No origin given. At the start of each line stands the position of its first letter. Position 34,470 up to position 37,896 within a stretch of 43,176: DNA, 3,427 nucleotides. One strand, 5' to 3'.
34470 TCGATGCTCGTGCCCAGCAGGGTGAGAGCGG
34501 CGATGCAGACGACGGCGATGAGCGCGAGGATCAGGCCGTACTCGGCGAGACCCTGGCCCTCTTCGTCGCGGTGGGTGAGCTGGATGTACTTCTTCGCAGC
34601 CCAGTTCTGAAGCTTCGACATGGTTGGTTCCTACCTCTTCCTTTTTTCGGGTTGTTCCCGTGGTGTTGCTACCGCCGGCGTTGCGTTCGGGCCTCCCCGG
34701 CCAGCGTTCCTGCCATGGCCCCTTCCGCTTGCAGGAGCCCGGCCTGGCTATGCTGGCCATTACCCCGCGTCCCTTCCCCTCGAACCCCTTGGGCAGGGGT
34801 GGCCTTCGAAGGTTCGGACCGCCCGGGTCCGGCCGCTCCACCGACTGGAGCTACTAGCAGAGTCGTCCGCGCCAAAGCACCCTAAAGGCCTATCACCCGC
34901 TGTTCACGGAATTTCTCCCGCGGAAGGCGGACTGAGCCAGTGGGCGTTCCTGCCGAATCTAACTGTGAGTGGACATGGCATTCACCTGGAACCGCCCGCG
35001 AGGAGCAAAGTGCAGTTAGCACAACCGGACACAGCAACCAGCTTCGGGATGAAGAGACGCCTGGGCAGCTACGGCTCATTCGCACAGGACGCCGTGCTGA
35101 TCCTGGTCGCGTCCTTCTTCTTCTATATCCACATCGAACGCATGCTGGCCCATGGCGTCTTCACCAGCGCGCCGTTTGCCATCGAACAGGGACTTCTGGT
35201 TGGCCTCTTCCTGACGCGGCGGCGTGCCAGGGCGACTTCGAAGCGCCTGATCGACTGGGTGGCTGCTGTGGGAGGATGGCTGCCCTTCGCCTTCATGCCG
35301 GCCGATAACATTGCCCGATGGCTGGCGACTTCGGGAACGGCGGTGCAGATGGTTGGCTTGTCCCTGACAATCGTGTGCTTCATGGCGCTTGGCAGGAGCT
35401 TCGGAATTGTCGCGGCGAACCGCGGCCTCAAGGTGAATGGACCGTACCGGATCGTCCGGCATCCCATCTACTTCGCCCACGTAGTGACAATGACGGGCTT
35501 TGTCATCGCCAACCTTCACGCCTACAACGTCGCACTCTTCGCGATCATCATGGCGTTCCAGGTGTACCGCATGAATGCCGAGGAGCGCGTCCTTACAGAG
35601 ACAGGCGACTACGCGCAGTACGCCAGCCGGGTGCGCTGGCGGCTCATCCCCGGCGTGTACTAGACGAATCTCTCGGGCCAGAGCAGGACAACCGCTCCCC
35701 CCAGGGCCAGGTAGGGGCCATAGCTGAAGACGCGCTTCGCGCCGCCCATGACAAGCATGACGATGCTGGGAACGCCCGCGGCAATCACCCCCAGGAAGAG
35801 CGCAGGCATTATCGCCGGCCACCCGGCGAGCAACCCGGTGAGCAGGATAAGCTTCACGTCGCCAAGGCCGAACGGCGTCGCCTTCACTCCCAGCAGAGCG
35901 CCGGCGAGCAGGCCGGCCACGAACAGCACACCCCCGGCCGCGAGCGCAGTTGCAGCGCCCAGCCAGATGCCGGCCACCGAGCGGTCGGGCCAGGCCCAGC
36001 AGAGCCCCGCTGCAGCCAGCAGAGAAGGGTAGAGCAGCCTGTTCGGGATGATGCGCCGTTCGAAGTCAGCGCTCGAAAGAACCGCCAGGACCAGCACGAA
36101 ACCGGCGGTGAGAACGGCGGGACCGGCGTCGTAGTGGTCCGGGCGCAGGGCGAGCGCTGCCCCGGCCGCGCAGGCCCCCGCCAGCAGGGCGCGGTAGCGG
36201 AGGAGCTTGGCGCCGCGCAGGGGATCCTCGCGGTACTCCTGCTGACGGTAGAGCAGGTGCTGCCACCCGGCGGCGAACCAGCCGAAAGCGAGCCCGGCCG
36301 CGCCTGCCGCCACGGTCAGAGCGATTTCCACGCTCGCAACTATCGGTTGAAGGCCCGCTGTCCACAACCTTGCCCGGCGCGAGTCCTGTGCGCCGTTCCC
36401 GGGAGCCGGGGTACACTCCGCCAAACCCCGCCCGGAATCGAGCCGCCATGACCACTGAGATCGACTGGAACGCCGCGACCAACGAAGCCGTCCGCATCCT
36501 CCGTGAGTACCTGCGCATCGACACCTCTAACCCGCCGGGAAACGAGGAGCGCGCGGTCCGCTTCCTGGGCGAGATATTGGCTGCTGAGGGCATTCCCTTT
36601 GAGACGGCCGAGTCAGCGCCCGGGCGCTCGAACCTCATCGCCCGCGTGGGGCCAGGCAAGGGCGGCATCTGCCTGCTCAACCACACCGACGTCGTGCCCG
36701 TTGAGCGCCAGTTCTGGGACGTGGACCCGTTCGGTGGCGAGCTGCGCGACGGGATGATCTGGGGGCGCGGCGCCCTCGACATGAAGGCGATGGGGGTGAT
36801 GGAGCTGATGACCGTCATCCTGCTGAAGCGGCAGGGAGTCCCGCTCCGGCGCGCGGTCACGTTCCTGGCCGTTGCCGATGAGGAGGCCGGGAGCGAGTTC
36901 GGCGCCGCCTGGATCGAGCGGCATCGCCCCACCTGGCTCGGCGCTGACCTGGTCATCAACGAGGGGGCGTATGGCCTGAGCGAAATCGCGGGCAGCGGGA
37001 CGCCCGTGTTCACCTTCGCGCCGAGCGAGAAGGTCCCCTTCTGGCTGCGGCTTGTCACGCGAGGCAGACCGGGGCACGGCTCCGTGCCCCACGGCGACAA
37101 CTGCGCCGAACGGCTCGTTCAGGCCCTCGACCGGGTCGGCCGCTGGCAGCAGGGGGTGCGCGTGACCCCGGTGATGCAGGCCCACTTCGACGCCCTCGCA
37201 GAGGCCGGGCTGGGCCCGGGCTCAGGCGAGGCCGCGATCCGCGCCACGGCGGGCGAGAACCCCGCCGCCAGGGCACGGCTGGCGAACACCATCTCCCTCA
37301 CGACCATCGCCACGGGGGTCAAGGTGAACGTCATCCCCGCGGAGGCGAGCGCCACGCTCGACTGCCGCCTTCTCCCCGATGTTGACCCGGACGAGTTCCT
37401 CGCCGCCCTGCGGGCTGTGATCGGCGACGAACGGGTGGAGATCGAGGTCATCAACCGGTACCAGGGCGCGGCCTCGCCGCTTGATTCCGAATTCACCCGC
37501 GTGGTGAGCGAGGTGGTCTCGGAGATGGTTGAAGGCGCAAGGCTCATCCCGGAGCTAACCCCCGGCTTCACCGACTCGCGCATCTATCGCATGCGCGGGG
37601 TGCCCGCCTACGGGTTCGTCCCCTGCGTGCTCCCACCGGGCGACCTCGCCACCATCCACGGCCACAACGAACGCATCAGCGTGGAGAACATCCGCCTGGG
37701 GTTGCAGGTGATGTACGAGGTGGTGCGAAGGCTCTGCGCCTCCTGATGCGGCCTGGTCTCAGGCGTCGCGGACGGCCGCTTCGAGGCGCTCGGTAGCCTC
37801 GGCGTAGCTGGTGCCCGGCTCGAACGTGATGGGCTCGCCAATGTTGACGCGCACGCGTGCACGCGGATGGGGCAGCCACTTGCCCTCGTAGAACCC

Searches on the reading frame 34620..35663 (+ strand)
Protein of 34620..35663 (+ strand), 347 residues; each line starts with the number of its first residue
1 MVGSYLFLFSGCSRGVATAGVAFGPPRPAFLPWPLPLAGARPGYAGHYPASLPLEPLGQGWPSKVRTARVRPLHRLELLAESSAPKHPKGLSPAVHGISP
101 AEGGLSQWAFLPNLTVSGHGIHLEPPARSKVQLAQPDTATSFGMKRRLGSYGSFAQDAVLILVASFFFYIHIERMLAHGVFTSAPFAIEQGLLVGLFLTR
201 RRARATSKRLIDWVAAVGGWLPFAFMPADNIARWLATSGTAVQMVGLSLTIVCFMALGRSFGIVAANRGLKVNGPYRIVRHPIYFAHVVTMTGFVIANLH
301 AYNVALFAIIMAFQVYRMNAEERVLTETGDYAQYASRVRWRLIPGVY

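Call 3: search_protein_families(library=pfam, proteins=[window:34620-35663:+], max_evalue=0.01)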
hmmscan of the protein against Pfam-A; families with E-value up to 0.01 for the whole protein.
window:34620-35663:+ (347 aa): 3 families
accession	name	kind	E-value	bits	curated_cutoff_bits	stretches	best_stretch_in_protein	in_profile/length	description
PF04140.19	ICMT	-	8.3e-07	29.8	24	1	246-326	8-94/95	Isoprenylcysteine carboxyl methyltransferase (ICMT) family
PF04191.18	PEMT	-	3.4e-06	27.9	25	1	254-327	28-100/105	Phospholipid methyltransferase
PF06966.17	DUF1295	-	0.0015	18.5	20.4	1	232-312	117-197/235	Protein of unknown function (DUF1295)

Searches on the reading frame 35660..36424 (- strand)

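Call 3: search_protein_families(library=pfam, proteins=[window:35660-36424:-], max_evalue=0.01)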
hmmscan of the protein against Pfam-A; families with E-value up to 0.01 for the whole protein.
window:35660-36424:- (254 aa): 1 family
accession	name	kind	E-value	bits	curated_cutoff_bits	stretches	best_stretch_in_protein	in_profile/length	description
PF01478.23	Peptidase_A24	-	3.3e-11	44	26.5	1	109-219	3-102/104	Type IV leader peptidase family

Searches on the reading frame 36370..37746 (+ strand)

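Call 3: search_protein_families(library=pfam, proteins=[window:36370-37746:+], max_evalue=0.01)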
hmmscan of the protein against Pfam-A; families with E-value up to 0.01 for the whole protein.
window:36370-37746:+ (458 aa): 3 families
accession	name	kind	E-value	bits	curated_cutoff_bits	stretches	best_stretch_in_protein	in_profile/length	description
PF01546.33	Peptidase_M20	-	1.3e-32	113.8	24.6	1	102-453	2-205/206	Peptidase family M20/M25/M40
PF07687.19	M20_dimer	-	6e-12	45.9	21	1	225-355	8-103/107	Peptidase dimerisation domain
PF04389.22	Peptidase_M28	-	4.5e-05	23.7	21.3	1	88-183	1-78/193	Peptidase family M28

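Call 4: search_protein_families(library=ncbifam, proteins=[window:36370-37746:+], max_evalue=0.01)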
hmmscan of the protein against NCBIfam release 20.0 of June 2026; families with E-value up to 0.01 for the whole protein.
window:36370-37746:+ (458 aa): 53 families (the best 25 are shown)
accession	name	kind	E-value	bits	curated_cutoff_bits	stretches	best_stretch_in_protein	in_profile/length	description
NF005913.0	PRK07906.1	subfamily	7.7e-87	291.7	382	1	32-453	9-440/442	hypothetical protein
NF006596.0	PRK09133.1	subfamily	1.9e-70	237.7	349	1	26-456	26-471/474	hypothetical protein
TIGR01880.1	Ac-peptdase-euk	subfamily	8.1e-50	169.6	338.6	2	37-260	9-230/401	N-acyl-aliphatic-L-amino acid amidohydrolase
NF006399.0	PRK08651.1-2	equivalog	5.6e-43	147.5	381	1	39-453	5-402/405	succinyl-diaminopimelate desuccinylase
TIGR01910.1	DapE-ArgE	subfamily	6.7e-43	147.3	217.6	2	41-250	1-206/373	ArgE/DapE family deacylase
NF006113.0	PRK08262.1-4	equivalog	5.9e-38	130.8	503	1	97-443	126-493/510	M20 family peptidase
NF006365.0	PRK08588.1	subfamily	8.7e-36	124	289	1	37-447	6-372/383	succinyl-diaminopimelate desuccinylase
NF006111.0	PRK08262.1-1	equivalog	2.6e-32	112.1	825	1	95-441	116-477/493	M20 family peptidase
NF005710.0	PRK07522.1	subfamily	3.8e-32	111.9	412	2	36-175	6-145/391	acetylornithine deacetylase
NF010589.0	PRK13983.1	equivalog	5.4e-31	107.9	333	2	84-248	68-230/409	M20 family metallo-hydrolase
NF006400.0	PRK08651.1-3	equivalog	1.2e-27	96.8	374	2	35-253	7-228/410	succinyl-diaminopimelate desuccinylase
TIGR01892.1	AcOrn-deacetyl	equivalog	7.2e-27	94.4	297.7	2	61-252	19-199/365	acetylornithine deacetylase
NF006112.0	PRK08262.1-3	equivalog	2.3e-26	92.5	510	2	293-446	326-480/492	M20 family peptidase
NF009557.0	PRK13009.1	equivalog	4.6e-24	85.3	284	2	39-180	4-143/377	succinyl-diaminopimelate desuccinylase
NF003474.0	PRK05111.1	equivalog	3.4e-23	82.2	460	2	64-184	37-156/383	acetylornithine deacetylase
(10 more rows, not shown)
